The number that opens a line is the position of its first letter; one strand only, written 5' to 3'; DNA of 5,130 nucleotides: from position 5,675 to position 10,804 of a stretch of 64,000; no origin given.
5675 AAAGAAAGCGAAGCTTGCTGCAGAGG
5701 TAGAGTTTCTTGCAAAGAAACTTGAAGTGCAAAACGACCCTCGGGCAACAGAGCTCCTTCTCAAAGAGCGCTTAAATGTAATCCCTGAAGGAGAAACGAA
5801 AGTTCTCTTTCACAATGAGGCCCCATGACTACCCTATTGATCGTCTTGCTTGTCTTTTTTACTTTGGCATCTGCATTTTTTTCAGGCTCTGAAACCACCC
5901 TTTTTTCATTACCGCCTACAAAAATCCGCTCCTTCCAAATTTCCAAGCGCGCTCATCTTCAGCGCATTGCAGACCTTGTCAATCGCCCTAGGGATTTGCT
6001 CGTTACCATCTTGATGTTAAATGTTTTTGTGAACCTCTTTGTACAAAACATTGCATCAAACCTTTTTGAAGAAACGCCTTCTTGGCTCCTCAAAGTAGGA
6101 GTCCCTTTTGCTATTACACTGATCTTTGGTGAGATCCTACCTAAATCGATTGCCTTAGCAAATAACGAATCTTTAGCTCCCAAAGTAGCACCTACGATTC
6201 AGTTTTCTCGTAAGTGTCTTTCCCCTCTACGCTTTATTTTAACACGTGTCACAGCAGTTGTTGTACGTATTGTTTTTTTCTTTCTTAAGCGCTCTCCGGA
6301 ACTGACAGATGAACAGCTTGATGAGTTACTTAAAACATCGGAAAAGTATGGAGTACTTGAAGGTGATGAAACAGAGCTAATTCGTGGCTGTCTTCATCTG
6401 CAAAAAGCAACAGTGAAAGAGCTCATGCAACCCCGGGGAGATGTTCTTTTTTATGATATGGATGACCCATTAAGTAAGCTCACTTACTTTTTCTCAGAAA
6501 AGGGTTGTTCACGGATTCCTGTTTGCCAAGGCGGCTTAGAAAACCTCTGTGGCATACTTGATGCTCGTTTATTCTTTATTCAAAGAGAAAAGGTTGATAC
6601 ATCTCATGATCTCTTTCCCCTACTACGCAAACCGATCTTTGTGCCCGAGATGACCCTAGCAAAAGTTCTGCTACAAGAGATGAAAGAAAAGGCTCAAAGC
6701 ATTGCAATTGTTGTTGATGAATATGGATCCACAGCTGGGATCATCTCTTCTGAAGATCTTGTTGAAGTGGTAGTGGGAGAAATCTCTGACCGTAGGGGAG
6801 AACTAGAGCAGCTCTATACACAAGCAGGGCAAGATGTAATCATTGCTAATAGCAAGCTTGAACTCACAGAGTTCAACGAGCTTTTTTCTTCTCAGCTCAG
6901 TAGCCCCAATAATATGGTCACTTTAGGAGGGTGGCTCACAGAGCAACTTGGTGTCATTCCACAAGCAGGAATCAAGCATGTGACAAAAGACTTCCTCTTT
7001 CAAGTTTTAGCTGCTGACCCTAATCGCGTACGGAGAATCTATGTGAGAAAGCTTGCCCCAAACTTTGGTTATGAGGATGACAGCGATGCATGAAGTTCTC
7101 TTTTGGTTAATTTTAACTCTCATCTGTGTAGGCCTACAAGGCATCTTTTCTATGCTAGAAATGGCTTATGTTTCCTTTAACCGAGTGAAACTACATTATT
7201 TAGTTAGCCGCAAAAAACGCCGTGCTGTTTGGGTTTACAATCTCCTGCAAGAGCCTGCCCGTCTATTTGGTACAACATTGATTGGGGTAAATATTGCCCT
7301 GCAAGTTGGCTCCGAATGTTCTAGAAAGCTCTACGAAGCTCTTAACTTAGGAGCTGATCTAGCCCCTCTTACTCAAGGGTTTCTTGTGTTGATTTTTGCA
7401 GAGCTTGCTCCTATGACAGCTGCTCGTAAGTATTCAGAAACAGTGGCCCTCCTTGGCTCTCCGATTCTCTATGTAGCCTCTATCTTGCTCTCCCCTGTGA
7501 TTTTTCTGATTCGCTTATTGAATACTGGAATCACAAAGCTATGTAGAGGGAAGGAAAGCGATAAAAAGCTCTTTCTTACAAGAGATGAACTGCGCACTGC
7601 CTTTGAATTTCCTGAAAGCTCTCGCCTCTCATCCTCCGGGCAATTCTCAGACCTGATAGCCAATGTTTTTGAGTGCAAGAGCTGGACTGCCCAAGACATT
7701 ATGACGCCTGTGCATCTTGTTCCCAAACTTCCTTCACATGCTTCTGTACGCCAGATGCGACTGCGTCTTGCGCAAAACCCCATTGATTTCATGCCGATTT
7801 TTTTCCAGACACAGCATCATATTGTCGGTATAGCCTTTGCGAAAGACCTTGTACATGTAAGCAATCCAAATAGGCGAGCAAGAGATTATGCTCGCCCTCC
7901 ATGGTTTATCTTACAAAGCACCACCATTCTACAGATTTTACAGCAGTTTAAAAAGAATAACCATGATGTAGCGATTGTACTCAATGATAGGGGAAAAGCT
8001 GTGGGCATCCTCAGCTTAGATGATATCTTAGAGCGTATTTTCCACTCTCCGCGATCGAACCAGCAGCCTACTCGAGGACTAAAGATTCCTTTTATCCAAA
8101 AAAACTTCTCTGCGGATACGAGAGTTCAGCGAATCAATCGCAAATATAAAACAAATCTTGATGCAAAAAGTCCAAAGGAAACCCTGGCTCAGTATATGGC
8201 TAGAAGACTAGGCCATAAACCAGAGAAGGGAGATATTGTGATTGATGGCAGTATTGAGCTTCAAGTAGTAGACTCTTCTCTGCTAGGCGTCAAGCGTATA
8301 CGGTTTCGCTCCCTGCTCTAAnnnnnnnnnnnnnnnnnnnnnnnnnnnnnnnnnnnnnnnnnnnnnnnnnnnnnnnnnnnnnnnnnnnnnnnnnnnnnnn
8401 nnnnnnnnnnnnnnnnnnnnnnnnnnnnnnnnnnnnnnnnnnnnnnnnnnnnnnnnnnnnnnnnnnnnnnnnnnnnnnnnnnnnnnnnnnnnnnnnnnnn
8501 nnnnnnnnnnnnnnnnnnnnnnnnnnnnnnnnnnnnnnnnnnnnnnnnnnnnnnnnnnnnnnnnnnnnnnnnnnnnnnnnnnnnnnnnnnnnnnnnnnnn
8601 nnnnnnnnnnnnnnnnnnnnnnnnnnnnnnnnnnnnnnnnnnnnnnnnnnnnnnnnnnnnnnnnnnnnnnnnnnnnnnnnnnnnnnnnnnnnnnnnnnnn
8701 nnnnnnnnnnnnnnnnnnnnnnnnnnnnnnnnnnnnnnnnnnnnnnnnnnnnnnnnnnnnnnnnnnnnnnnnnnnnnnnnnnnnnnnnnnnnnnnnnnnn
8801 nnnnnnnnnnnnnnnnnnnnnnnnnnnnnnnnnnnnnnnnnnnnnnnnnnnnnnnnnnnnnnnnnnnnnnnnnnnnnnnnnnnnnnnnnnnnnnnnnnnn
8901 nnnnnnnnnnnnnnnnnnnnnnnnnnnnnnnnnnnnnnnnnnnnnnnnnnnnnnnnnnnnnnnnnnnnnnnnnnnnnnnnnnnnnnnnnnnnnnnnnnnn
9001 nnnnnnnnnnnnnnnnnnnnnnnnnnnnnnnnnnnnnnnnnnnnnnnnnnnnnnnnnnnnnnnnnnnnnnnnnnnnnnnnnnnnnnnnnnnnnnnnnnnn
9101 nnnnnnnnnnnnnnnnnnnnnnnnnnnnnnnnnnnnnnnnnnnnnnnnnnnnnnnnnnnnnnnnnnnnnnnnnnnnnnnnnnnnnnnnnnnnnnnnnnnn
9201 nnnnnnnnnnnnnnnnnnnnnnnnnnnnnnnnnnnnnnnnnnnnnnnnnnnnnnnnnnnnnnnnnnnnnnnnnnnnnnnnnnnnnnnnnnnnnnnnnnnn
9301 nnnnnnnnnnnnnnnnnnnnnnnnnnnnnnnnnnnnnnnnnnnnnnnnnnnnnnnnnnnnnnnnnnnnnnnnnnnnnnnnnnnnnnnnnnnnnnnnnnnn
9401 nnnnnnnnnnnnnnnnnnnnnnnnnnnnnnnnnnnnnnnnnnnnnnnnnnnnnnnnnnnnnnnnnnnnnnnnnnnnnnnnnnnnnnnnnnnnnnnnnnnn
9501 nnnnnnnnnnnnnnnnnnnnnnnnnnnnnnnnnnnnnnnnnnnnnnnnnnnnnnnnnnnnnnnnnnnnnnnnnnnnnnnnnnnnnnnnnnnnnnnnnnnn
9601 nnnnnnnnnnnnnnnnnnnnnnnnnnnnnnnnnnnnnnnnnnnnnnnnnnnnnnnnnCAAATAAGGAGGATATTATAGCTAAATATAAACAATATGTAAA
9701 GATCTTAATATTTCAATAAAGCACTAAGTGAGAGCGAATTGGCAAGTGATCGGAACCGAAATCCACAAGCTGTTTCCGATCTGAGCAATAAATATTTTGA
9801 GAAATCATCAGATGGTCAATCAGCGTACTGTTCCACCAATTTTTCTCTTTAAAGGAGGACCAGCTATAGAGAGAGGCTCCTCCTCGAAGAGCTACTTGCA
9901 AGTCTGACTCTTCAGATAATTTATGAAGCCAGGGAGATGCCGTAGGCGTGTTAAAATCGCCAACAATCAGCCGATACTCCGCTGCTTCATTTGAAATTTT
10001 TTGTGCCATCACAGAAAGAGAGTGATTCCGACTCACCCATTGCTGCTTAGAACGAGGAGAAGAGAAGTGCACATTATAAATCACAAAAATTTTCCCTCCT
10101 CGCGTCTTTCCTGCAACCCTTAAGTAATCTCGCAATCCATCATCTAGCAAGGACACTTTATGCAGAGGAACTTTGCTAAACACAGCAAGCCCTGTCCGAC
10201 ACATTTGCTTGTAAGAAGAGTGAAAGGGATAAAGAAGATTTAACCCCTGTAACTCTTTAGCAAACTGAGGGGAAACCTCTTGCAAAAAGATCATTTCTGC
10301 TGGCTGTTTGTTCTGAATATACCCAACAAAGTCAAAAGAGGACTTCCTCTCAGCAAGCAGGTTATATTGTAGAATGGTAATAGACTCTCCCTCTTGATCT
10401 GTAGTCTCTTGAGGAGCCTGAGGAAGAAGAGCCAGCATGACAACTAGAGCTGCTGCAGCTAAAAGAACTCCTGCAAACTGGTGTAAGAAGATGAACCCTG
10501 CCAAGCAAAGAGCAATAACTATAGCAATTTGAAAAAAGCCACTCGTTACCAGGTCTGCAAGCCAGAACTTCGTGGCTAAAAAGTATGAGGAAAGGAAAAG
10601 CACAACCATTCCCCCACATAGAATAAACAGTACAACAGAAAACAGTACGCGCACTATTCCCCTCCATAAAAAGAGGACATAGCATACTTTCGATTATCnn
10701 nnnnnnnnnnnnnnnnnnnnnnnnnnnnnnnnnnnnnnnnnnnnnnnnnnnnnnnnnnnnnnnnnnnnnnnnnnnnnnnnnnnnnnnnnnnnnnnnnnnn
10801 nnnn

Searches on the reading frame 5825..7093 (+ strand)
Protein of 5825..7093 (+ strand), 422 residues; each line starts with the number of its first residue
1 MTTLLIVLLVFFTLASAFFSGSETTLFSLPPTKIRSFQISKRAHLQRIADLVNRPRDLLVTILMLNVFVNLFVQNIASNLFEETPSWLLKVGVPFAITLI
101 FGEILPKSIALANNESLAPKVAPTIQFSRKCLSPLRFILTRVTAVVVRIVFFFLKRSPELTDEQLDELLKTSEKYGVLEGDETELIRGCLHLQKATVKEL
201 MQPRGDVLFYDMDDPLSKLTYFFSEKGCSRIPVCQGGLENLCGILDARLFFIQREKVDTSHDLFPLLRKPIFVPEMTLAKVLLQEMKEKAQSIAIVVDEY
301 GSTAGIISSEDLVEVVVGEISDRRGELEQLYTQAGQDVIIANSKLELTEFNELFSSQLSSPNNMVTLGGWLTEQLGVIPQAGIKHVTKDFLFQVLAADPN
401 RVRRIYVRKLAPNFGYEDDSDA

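Call 68: search_protein_families(library=pfam, proteins=[window:5825-7093:+], max_evalue=0.00001)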
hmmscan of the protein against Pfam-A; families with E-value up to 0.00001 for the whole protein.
window:5825-7093:+ (422 aa): 3 families
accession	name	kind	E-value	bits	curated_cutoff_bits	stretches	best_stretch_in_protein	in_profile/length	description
PF01595.25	CNNM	-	1.1e-34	120.1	28.4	1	8-182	2-181/181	Cyclin M transmembrane N-terminal domain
PF03471.22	CorC_HlyC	-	5.5e-12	46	27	1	335-410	4-80/81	Transporter associated domain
PF00571.33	CBS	-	1.8e-11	44.6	24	1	268-317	7-56/57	CBS domain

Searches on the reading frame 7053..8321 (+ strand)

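Call 68: search_protein_families(library=pfam, proteins=[window:7053-8321:+], max_evalue=0.00001)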
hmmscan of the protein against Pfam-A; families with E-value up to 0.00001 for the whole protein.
window:7053-8321:+ (422 aa): 3 families
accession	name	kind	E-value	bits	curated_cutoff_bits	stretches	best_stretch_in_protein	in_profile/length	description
PF01595.25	CNNM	-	1.9e-31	109.6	28.4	1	20-187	1-171/181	Cyclin M transmembrane N-terminal domain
PF00571.33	CBS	-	1.2e-10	42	24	1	278-329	3-55/57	CBS domain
PF03471.22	CorC_HlyC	-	4e-08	33.6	27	1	352-419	10-78/81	Transporter associated domain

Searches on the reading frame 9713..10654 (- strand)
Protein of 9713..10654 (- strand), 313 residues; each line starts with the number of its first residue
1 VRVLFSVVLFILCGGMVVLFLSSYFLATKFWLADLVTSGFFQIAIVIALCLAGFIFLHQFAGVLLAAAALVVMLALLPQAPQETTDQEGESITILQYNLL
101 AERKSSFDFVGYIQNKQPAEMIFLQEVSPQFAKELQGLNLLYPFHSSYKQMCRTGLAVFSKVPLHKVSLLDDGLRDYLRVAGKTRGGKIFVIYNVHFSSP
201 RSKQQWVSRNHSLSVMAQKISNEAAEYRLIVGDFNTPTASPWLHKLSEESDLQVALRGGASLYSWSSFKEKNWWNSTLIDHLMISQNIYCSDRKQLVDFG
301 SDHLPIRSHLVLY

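Call 68: search_protein_families(library=pfam, proteins=[window:9713-10654:-], max_evalue=0.00001)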
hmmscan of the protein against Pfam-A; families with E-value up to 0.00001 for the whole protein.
window:9713-10654:- (313 aa): 1 family
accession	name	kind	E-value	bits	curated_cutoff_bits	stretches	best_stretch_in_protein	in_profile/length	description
PF03372.29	Exo_endo_phos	-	6.4e-15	55.9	24.5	1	96-303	2-225/225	Endonuclease/Exonuclease/phosphatase family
